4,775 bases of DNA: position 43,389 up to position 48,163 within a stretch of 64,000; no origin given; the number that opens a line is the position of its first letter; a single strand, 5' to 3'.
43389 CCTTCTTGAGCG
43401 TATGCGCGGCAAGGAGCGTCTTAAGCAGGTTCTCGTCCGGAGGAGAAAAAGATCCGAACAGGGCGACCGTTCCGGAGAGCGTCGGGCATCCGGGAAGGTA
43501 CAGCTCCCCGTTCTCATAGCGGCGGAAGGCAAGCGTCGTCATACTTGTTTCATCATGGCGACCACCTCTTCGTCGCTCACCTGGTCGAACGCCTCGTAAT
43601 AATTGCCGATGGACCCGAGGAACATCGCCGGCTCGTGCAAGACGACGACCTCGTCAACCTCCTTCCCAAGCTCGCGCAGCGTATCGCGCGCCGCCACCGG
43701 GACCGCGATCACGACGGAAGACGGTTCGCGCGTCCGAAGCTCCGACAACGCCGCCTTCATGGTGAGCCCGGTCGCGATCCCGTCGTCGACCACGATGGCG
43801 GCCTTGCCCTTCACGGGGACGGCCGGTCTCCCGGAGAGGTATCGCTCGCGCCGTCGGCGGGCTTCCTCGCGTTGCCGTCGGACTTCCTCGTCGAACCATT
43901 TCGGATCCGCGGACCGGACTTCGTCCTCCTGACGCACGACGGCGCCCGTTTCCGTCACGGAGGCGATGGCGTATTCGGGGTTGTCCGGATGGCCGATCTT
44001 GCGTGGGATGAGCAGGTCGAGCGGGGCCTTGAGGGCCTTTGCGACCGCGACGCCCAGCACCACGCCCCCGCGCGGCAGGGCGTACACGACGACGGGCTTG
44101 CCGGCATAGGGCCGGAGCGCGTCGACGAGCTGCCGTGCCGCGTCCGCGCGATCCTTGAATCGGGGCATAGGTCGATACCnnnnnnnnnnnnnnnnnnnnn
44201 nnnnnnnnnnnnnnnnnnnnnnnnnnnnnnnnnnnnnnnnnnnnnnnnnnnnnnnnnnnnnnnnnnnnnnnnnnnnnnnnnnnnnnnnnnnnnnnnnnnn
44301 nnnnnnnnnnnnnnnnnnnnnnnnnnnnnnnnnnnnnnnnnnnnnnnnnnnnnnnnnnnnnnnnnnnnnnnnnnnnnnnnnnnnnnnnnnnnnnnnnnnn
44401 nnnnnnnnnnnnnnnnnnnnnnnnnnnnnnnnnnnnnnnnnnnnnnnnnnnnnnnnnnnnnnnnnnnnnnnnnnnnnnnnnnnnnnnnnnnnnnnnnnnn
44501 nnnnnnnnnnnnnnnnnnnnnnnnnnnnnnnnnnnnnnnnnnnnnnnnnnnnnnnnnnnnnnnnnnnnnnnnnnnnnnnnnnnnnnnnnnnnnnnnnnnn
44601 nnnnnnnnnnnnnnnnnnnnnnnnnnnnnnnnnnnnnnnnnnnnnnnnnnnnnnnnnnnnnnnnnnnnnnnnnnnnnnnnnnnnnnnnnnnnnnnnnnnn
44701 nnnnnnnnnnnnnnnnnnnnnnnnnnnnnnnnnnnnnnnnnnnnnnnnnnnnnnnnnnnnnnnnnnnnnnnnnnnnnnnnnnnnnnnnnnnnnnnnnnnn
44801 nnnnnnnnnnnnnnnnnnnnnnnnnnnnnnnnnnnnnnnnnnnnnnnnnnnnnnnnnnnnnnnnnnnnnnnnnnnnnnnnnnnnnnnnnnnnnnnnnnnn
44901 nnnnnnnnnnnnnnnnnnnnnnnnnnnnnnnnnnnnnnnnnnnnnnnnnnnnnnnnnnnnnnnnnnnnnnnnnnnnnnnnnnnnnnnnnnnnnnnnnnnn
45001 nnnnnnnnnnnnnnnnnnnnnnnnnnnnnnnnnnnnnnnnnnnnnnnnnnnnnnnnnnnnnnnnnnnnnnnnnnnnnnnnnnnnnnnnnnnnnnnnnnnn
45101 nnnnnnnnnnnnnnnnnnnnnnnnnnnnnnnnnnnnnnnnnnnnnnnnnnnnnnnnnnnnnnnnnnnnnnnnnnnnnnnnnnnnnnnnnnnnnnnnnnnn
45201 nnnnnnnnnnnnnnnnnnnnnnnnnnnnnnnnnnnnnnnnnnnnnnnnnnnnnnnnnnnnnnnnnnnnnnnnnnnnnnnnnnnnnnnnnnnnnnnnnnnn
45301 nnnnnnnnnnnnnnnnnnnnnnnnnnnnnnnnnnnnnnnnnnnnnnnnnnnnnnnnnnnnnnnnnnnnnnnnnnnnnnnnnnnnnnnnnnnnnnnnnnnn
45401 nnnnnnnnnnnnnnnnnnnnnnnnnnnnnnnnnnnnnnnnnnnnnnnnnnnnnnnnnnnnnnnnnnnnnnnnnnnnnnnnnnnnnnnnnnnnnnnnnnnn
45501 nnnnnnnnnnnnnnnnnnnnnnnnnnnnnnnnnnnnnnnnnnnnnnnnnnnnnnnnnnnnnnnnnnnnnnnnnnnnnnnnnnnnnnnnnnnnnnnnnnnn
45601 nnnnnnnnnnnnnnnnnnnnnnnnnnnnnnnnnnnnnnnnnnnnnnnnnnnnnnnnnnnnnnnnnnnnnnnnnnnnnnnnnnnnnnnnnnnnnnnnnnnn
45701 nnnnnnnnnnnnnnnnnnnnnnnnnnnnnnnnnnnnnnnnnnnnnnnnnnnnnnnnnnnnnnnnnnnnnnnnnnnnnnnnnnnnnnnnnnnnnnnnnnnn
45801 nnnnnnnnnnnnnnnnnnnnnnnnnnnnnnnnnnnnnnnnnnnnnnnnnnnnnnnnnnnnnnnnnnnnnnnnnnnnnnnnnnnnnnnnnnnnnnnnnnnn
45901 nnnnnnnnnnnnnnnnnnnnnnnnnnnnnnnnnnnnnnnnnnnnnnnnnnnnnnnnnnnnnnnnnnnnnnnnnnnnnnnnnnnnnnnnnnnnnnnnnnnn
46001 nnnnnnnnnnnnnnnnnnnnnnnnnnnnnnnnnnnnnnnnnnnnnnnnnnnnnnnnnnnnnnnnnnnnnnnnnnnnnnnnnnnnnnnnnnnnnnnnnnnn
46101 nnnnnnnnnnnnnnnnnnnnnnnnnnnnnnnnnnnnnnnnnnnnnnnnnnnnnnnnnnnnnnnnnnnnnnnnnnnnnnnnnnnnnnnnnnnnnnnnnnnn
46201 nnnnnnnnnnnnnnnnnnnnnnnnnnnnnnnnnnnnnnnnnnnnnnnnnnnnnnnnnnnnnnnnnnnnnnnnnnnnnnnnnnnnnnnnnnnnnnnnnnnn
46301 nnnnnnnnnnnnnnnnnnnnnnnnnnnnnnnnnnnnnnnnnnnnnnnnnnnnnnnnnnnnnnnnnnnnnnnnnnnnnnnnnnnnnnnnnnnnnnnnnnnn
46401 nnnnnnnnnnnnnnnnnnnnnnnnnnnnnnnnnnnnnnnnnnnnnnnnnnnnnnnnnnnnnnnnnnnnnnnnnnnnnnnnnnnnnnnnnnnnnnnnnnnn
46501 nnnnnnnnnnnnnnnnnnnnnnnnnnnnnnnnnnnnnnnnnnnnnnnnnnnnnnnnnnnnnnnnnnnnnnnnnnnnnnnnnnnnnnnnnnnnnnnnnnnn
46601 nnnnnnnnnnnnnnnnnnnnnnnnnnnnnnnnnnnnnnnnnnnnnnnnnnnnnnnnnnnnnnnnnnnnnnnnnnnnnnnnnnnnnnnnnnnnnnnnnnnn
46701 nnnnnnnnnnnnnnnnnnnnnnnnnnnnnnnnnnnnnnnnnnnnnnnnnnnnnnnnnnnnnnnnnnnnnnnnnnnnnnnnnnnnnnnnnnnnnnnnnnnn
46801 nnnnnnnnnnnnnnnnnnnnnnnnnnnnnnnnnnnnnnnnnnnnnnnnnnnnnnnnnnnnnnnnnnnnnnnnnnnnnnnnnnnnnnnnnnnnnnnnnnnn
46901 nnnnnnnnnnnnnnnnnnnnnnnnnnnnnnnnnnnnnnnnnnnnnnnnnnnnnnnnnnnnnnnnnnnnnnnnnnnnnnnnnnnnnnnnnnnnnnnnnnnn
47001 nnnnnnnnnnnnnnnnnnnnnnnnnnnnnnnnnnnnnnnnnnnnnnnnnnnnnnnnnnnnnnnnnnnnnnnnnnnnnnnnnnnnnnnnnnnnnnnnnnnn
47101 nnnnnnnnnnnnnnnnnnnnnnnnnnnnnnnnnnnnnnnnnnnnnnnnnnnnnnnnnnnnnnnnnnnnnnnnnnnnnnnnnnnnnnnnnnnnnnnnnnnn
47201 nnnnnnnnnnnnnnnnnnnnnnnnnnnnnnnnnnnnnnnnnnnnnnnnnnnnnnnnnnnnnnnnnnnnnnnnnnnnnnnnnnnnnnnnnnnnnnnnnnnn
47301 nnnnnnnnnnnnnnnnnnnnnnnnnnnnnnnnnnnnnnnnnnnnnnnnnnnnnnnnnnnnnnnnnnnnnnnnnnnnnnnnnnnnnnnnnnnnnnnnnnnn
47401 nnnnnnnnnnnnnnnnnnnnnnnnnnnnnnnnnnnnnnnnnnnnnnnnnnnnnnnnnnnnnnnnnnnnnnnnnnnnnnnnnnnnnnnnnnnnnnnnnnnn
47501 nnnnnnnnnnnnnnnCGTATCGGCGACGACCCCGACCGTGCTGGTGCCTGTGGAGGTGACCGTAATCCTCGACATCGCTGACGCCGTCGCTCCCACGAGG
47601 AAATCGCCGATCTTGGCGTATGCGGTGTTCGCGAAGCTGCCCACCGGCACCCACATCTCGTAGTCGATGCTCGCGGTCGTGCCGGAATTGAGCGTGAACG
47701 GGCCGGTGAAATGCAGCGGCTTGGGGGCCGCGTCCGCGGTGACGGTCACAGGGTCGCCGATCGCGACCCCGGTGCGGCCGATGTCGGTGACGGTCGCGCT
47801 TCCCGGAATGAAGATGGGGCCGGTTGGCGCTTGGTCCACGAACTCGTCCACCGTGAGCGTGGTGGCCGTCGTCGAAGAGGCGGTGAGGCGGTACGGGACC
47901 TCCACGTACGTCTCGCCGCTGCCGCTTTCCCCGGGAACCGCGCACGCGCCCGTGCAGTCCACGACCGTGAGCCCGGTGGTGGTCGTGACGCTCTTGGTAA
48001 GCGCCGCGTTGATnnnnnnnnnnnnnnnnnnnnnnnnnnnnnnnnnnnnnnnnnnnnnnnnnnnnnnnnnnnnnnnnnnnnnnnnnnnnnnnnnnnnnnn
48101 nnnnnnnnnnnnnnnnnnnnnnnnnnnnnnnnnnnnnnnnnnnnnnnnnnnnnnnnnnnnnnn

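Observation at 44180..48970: About 1600-aa surface protein with five near-identical 88-aa tandem repeats, two DUF4114-like modules and a peptidoglycan-binding anchor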

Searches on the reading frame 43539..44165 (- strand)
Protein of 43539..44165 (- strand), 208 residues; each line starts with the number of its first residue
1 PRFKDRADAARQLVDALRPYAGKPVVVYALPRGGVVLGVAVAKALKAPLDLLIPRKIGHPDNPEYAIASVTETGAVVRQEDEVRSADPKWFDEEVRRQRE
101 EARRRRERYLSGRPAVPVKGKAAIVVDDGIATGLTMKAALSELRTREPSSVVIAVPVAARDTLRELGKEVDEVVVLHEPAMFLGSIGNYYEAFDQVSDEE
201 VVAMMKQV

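Call 24: search_protein_families(library=pfam, proteins=[window:43539-44165:-], max_evalue=0.001)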
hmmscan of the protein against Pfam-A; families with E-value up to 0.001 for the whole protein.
window:43539-44165:- (208 aa): 2 families
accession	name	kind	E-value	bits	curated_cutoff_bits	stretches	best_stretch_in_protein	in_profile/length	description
PF00156.33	Pribosyltran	-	3e-18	66.1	26.3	1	6-169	15-136/158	Phosphoribosyl transferase domain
PF14681.12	UPRTase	-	0.00025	21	27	1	96-175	97-177/206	Uracil phosphoribosyltransferase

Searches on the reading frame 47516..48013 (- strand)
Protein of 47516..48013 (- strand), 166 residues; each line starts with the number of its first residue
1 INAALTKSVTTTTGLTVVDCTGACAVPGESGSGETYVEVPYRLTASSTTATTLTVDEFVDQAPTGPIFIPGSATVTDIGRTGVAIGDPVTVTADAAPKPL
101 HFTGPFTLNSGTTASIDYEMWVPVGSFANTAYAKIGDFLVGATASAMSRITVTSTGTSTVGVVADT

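Call 71: search_solved_structures(query=window:47516-48013:-, max_evalue=10, show_alignments=2)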
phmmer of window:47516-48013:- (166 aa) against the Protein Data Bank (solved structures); distinct sequences matched with E-value up to 10: 2.
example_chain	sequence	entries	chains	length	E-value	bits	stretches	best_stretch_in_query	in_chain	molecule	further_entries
6o9v_A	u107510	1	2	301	0.83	12.9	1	85-150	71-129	Inward rectifier potassium channel Kirbac3.1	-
6o9t_A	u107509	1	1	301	1.2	12.3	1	85-143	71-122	Inward rectifier potassium channel Kirbac3.1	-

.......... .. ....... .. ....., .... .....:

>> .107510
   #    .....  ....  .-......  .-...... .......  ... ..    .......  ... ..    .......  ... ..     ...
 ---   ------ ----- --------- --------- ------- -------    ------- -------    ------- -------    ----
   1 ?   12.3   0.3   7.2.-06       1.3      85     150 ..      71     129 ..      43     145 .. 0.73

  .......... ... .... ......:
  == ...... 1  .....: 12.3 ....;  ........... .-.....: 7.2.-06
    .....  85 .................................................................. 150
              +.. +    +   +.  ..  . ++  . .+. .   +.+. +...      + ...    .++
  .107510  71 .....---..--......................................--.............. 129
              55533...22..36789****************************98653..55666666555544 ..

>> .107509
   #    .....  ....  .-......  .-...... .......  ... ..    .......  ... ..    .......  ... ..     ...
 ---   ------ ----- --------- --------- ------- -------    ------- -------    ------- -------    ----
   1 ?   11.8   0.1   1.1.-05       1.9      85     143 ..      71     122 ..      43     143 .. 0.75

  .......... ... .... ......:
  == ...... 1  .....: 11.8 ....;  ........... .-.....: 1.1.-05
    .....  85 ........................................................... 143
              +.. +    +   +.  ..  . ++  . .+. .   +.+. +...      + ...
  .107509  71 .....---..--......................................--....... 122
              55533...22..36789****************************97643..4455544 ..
